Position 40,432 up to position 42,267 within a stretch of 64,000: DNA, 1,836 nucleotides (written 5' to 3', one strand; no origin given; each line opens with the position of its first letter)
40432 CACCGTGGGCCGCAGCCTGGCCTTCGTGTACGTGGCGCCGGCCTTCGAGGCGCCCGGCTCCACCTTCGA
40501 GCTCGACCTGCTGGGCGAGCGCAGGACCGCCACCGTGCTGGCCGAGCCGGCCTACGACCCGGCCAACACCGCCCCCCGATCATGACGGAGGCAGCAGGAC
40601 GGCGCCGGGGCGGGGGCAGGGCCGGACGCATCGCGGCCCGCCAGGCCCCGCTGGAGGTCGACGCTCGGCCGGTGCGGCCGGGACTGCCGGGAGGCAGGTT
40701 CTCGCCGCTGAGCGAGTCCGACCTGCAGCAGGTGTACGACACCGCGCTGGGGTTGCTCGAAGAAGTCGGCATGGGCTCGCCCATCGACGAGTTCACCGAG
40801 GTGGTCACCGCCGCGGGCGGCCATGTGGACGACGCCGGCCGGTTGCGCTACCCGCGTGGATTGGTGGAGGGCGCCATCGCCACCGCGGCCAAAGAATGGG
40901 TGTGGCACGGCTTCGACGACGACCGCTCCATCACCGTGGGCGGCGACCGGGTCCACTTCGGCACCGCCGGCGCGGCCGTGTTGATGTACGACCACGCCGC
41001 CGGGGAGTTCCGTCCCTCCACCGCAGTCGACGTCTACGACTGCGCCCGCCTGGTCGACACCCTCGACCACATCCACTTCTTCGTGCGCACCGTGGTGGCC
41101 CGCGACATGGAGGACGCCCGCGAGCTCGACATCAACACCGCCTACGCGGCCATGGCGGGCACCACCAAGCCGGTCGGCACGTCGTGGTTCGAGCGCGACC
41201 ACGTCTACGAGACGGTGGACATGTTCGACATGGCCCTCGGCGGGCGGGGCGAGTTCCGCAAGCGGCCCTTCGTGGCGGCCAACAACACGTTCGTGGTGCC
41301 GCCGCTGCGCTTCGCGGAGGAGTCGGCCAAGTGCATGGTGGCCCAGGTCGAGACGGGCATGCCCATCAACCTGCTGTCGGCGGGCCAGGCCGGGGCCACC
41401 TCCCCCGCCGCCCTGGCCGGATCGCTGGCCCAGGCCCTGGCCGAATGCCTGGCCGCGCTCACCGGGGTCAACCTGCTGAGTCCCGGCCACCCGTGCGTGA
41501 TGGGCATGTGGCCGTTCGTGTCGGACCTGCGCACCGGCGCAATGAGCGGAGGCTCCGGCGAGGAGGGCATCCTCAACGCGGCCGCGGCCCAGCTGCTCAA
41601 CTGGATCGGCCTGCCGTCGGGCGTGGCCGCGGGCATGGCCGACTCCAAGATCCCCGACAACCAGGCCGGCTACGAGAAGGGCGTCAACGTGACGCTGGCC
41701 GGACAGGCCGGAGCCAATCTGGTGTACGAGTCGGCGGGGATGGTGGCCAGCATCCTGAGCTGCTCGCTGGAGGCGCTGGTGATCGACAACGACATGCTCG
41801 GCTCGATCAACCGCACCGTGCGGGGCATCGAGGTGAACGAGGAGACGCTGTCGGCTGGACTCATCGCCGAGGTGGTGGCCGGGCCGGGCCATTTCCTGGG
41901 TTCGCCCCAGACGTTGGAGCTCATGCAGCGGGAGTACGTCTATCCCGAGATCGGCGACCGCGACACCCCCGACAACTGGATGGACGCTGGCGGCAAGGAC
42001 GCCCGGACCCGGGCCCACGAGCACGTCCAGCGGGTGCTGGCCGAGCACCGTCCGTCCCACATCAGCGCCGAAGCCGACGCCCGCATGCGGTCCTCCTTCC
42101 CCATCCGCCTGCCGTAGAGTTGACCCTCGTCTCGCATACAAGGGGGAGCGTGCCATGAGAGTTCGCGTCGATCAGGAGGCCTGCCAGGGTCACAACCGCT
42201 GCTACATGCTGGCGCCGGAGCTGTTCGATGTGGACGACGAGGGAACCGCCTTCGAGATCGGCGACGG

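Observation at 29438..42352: Methylated-amine catabolic locus lacking the canonical N-methylglutamate dehydrogenase (mgdABCD)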

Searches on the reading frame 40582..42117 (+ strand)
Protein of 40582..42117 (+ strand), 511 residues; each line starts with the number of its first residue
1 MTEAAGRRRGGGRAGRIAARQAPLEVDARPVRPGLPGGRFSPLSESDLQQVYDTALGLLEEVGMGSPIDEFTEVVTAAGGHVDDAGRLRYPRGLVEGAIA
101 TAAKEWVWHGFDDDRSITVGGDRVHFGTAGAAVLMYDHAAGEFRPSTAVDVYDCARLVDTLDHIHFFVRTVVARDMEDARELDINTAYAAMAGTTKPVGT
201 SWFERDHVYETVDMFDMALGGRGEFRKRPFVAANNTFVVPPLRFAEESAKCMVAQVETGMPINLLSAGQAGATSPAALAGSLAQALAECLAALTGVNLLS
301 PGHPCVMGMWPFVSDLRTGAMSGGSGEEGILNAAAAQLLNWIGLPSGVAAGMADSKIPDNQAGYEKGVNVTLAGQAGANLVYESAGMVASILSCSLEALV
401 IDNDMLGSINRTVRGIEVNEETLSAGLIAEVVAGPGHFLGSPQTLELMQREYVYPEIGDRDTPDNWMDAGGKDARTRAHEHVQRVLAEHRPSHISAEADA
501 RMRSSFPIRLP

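Call 6: search_protein_families(library=pfam, proteins=[window:40582-42117:+])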
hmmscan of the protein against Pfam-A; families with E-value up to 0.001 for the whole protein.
window:40582-42117:+ (511 aa): 1 family
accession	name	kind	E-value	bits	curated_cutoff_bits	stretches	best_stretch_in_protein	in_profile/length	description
PF06253.16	MTTB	-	3.2e-104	349.2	25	1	9-503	1-489/500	Trimethylamine methyltransferase (MTTB)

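Call 7: search_protein_families(library=ncbifam, proteins=[window:40582-42117:+])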
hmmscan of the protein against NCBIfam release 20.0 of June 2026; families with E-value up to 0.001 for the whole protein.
window:40582-42117:+ (511 aa): 1 family
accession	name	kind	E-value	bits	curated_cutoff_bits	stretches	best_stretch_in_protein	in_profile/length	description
TIGR02369.2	trimeth_pyl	equivalog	2.4e-105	352.7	525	1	41-503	4-462/469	[trimethylamine--corrinoid protein] Co-methyltransferase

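Call 8: find_encoding_contigs(protein=window:40582-42117:+, flank=10000, max_places=6)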
Protein window:40582-42117:+ (511 aa): no gene with exactly this product is on record in the collection.

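Call 19: search_solved_structures(query=window:40582-42117:+, max_evalue=0.00001)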
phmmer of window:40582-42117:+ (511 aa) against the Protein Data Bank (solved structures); distinct sequences matched with E-value up to 0.00001: 5.
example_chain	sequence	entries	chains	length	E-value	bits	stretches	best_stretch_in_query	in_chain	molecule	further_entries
2qne_A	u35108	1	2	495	3.3e-58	201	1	39-504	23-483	Putative methyltransferase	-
9yce_A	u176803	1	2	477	3.3e-58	200.9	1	39-504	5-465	Glycine betaine methyltransferase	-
7xcl_A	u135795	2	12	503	2.6e-55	191.4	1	44-498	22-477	Trimethylamine methyltransferase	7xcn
7xcm_A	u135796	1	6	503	2.9e-55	191.2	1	44-498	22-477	Trimethylamine methyltransferase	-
4yyc_A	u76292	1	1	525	5.9e-40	140.7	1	3-498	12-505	Putative trimethylamine methyltransferase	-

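Call 37: search_solved_structures(query=window:40582-42117:+, max_evalue=0.00001, show_alignments=5)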
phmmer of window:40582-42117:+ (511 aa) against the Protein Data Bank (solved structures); distinct sequences matched with E-value up to 0.00001: 5.
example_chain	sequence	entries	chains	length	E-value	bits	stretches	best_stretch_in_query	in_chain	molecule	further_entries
2qne_A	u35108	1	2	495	3.3e-58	201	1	39-504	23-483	Putative methyltransferase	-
9yce_A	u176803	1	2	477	3.3e-58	200.9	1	39-504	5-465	Glycine betaine methyltransferase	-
7xcl_A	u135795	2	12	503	2.6e-55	191.4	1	44-498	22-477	Trimethylamine methyltransferase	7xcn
7xcm_A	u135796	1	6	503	2.9e-55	191.2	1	44-498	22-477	Trimethylamine methyltransferase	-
4yyc_A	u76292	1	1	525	5.9e-40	140.7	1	3-498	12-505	Putative trimethylamine methyltransferase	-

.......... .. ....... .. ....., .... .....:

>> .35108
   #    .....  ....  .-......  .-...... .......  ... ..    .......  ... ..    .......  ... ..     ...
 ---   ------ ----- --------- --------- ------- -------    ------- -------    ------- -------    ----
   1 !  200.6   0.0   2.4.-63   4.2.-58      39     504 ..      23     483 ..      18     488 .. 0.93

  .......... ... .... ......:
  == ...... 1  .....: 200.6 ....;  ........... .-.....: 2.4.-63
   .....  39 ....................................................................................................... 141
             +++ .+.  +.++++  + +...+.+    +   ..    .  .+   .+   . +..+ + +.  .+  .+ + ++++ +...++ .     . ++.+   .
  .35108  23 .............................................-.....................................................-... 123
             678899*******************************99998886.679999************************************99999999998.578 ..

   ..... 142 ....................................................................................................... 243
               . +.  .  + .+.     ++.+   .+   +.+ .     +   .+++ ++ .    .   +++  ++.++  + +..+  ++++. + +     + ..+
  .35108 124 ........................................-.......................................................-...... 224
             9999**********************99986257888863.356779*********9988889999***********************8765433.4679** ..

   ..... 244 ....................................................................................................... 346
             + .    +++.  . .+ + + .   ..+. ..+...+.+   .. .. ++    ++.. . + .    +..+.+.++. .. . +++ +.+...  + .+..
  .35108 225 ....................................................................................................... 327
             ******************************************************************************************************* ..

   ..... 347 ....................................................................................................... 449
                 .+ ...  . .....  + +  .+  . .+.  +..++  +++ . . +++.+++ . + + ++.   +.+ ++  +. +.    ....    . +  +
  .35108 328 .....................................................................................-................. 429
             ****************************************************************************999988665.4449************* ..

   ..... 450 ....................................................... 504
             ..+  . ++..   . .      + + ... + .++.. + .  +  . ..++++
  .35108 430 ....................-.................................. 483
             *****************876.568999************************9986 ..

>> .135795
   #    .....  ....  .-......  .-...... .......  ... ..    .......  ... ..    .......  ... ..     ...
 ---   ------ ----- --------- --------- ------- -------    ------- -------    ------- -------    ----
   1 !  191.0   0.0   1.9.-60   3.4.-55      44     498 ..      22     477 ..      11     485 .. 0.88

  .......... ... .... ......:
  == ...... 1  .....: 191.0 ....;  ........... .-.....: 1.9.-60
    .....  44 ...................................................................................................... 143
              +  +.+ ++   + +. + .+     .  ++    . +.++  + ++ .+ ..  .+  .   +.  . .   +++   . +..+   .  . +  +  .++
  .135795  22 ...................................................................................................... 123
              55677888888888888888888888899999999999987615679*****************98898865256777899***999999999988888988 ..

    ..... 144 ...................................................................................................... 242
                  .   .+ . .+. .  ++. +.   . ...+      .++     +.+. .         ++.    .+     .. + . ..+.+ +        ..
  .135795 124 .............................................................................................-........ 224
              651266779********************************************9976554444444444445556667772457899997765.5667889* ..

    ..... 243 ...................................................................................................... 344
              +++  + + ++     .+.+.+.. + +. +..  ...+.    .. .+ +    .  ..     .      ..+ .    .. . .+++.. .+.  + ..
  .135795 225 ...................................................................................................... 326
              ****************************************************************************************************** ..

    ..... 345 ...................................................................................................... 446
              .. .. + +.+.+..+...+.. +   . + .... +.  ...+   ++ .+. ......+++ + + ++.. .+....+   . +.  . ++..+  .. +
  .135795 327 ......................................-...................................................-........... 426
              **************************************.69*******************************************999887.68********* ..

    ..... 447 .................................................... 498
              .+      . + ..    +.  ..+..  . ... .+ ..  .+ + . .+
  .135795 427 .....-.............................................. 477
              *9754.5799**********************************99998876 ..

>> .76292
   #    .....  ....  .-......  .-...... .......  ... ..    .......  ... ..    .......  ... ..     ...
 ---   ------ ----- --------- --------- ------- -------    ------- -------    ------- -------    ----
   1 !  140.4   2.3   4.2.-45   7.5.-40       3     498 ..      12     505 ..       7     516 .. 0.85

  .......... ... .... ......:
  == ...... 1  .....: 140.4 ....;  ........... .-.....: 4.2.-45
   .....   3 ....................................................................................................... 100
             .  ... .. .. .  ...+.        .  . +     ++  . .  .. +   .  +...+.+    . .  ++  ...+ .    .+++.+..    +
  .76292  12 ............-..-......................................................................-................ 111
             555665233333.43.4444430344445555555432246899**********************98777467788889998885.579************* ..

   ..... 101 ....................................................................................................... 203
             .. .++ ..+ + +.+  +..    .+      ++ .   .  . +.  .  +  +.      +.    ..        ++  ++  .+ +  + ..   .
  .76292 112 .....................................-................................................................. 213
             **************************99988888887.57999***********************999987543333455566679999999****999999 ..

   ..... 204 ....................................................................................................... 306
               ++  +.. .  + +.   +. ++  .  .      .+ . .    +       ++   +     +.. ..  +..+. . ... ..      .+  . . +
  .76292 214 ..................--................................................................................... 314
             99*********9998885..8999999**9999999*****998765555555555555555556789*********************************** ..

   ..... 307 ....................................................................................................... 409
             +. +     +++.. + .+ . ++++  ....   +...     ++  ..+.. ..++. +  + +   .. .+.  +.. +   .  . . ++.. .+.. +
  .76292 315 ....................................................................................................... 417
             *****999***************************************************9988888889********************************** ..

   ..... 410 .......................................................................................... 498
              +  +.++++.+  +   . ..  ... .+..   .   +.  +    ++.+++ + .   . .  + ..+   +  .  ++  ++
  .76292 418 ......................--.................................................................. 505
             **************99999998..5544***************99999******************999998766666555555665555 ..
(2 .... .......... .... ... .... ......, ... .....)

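Call 58: find_homologous_proteins(query=window:40582-42117:+, max_evalue=1e-40)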
Query window:40582-42117:+ (511 aa): 7964 proteins with E <= 1e-40 among 8000 candidates; the best 120 are listed.
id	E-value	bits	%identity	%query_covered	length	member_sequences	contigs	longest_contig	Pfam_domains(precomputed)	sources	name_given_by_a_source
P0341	0.0e+0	1063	91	96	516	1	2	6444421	PF06253.17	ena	-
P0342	0.0e+0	1052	91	97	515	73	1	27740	PF06253.17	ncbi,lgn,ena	-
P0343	0.0e+0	1050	91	97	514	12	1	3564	PF06253.17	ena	-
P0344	0.0e+0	1049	91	97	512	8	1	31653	PF06253.17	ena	-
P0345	0.0e+0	1047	90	96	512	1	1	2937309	PF06253.17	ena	-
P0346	0.0e+0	1047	90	97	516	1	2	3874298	PF06253.17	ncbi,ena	-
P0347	0.0e+0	1045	90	97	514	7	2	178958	PF06253.17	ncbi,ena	-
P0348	0.0e+0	1041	89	97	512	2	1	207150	PF06253.17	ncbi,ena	-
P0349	0.0e+0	1037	89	96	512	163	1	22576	PF06253.17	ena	-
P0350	0.0e+0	1032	88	97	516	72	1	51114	PF06253.17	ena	-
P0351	0.0e+0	1029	89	96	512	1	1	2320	PF06253.17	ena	-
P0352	0.0e+0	1028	88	97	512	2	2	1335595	PF06253.17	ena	-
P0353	0.0e+0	1024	88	97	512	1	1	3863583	PF06253.17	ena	-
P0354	0.0e+0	1021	89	97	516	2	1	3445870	PF06253.17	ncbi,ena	-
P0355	0.0e+0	1019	88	97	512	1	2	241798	PF06253.17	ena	-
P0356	0.0e+0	1014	87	97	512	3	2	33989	PF06253.17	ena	-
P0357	0.0e+0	1014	86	97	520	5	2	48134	PF06253.17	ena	-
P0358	0.0e+0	1012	87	97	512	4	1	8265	PF06253.17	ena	-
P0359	0.0e+0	1012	87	97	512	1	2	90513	PF06253.17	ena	-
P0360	2.0e-298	1008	86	97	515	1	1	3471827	PF06253.17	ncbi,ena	-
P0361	1.8e-296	1002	92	93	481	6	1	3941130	PF06253.17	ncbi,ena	-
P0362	1.0e-288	976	84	96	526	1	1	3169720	PF06253.17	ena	-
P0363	2.3e-288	975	84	96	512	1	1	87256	PF06253.17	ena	-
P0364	6.0e-288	974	83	97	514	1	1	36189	PF06253.17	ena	-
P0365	6.5e-284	960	90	91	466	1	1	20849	PF06253.17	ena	-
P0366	2.0e-282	955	83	97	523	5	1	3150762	PF06253.17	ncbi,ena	-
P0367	3.1e-281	952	82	97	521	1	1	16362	PF06253.17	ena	-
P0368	1.9e-279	946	82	96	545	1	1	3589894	PF06253.17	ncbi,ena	-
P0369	7.2e-277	937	80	97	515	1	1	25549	PF06253.17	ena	-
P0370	6.1e-276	934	82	97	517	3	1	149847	PF06253.17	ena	-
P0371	9.6e-274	927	80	96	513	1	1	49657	PF06253.17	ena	-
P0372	6.3e-272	921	79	96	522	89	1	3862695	PF06253.17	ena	-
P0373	2.4e-271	919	80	96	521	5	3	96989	PF06253.17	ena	-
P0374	1.2e-270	917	80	97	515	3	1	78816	PF06253.17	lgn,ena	-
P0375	1.3e-270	916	80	97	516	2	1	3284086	PF06253.17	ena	-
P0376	3.4e-270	915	79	99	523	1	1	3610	PF06253.17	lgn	-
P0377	9.1e-270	914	80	95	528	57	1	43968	PF06253.17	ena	-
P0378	4.1e-269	912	79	97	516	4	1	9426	PF06253.17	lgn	-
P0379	5.1e-269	911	80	96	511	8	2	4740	PF06253.17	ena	-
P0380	8.5e-268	907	79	96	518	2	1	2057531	PF06253.17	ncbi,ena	-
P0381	1.1e-267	907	79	96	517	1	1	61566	PF06253.17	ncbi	-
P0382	1.1e-267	907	78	96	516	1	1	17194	PF06253.17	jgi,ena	-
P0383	1.3e-267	907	78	96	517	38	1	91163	PF06253.17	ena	-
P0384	1.7e-267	906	78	99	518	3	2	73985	PF06253.17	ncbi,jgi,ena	-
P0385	7.8e-267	904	80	96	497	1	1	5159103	PF06253.17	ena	-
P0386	9.5e-267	904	78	96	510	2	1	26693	PF06253.17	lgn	-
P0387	1.0e-266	904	78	97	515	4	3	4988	PF06253.17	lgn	-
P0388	2.4e-266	902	77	96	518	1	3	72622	PF06253.17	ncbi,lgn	-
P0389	1.5e-265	900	79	96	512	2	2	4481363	PF06253.17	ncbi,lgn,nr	ncbi:MAG: trimethylamine methyltransferase family protein [Acidimicrobiales bacterium]|nr:trimethyla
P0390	2.0e-265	899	79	98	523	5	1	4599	PF06253.17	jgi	jgi:trimethylamine--corrinoid protein Co-methyltransferase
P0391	8.5e-265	897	77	99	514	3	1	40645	PF06253.17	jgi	-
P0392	2.4e-264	896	78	96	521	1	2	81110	PF06253.17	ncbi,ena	-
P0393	2.7e-264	896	79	97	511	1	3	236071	PF06253.17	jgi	jgi:trimethylamine--corrinoid protein Co-methyltransferase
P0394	6.0e-264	894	77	97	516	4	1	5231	PF06253.17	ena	-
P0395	6.6e-264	894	77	96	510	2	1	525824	PF06253.17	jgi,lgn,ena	-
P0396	1.8e-263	893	77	100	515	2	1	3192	PF06253.17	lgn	-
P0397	7.1e-263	891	77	96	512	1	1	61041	PF06253.17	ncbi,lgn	ncbi:MAG: trimethylamine methyltransferase family protein [Actinomycetota bacterium]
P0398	1.0e-261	887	77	100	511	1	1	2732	PF06253.17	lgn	-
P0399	1.3e-261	887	77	97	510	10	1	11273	PF06253.17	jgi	jgi:trimethylamine--corrinoid protein Co-methyltransferase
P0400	5.1e-261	885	78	97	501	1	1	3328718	PF06253.17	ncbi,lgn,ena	-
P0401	1.5e-260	883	92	83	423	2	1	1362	PF06253.17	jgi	-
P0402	2.9e-260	882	77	97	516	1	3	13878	PF06253.17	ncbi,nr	ncbi:MAG: methyltransferase [Actinomycetia bacterium]|nr:methyltransferase [Actinomycetes bacterium]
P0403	8.2e-260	881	76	96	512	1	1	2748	PF06253.17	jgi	-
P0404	2.3e-259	879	76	97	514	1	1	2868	PF06253.17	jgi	jgi:trimethylamine--corrinoid protein Co-methyltransferase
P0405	7.9e-259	878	77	97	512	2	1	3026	PF06253.17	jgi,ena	-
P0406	8.3e-259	878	76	96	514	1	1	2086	PF06253.17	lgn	-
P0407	1.0e-258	877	76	96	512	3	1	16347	PF06253.17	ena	-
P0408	1.4e-257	874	77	96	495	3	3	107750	PF06253.17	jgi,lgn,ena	-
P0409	2.2e-257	873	79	95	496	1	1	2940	PF06253.17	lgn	-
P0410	7.5e-257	871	75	97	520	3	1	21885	PF06253.17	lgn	-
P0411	1.9e-256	870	75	96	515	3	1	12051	PF06253.17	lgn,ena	-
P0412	1.6e-255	867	75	97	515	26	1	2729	PF06253.17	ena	-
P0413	3.1e-254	862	75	96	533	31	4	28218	PF06253.17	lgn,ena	-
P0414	6.7e-254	861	75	96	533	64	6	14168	PF06253.17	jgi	-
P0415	2.8e-253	859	75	96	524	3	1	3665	PF06253.17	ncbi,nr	ncbi:MAG: methyltransferase [Actinomycetia bacterium]|nr:methyltransferase [Actinomycetes bacterium]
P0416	4.5e-253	859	76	97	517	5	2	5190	PF06253.17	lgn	-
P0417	2.1e-251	853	75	97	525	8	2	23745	PF06253.17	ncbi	-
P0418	2.2e-250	850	79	91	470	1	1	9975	PF06253.17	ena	-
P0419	2.4e-250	850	74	94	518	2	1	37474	PF06253.17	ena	-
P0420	1.2e-249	847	72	97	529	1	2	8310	PF06253.17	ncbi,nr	ncbi:MAG TPA: methyltransferase [Acidimicrobiaceae bacterium]|nr:methyltransferase [Acidimicrobiacea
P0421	6.2e-249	845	73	97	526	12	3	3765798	PF06253.17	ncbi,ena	-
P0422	1.2e-248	844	72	97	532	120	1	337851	PF06253.17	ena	-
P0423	1.4e-248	844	72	97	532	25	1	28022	PF06253.17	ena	-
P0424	4.5e-247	839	72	97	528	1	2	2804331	PF06253.17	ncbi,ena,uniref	ncbi:trimethylamine methyltransferase family protein [Candidatus Poriferisodalis sp.]|uniref:trimeth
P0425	9.8e-247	838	72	97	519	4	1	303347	PF06253.17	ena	-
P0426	1.1e-246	838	74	98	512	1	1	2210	PF06253.17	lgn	-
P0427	1.3e-246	837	71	97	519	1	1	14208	PF06253.17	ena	-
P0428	1.6e-246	837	72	97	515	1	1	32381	PF06253.17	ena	-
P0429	1.7e-246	837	79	91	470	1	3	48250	PF06253.17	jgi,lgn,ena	-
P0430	2.0e-246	837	77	93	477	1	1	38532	PF06253.17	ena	-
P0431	5.4e-246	835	71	97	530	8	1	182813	PF06253.17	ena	-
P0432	1.7e-245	834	72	97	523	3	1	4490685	PF06253.17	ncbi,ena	-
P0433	2.1e-245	833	74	94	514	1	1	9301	PF06253.17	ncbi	-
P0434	3.8e-245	832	71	97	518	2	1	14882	PF06253.17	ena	-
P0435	4.1e-245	832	72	95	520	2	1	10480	PF06253.17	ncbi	-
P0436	1.7e-244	830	71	97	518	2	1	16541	PF06253.17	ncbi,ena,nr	ncbi:MAG: trimethylamine methyltransferase family protein [bacterium]|nr:trimethylamine methyltransf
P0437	1.9e-244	830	71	95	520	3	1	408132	PF06253.17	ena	-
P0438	8.3e-244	828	73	95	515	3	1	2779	PF06253.17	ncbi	-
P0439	2.0e-243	827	70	97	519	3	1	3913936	PF06253.17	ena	-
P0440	2.5e-243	827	77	92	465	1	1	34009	PF06253.17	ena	-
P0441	7.3e-243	825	73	98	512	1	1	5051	PF06253.17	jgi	-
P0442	7.5e-243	825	72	95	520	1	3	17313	PF06253.17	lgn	-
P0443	7.8e-243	825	77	92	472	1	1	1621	PF06253.17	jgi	jgi:trimethylamine--corrinoid protein Co-methyltransferase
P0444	8.6e-243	825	70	97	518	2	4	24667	PF06253.17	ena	-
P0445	9.2e-243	825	74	95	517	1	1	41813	PF06253.17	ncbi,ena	-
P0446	2.3e-242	823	71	95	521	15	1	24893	PF06253.17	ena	-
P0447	3.1e-242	823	70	97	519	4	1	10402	PF06253.17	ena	-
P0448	3.8e-242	823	70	99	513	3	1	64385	PF06253.17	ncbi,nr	ncbi:MAG: methyltransferase [Actinomycetia bacterium]|nr:methyltransferase [Actinomycetes bacterium]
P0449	4.9e-242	822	71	97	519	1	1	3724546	PF06253.17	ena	-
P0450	5.4e-242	822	72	95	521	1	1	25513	PF06253.17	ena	-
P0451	5.6e-242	822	71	97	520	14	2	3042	PF06253.17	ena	-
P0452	1.9e-241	820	82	86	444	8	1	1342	PF06253.17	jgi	-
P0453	2.0e-241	820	82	86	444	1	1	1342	PF06253.17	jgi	-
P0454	3.3e-241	820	72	94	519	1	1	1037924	PF06253.17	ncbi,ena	-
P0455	3.3e-241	819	73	95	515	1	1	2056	PF06253.17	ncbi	-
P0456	6.7e-241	818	73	97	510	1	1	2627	PF06253.17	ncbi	-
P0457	8.1e-241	818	69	95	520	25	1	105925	PF06253.17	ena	-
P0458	1.7e-240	817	70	95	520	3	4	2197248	PF06253.17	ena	-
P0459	2.6e-240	817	71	97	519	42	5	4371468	PF06253.17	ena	-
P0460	3.0e-240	816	74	94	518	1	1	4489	PF06253.17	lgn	-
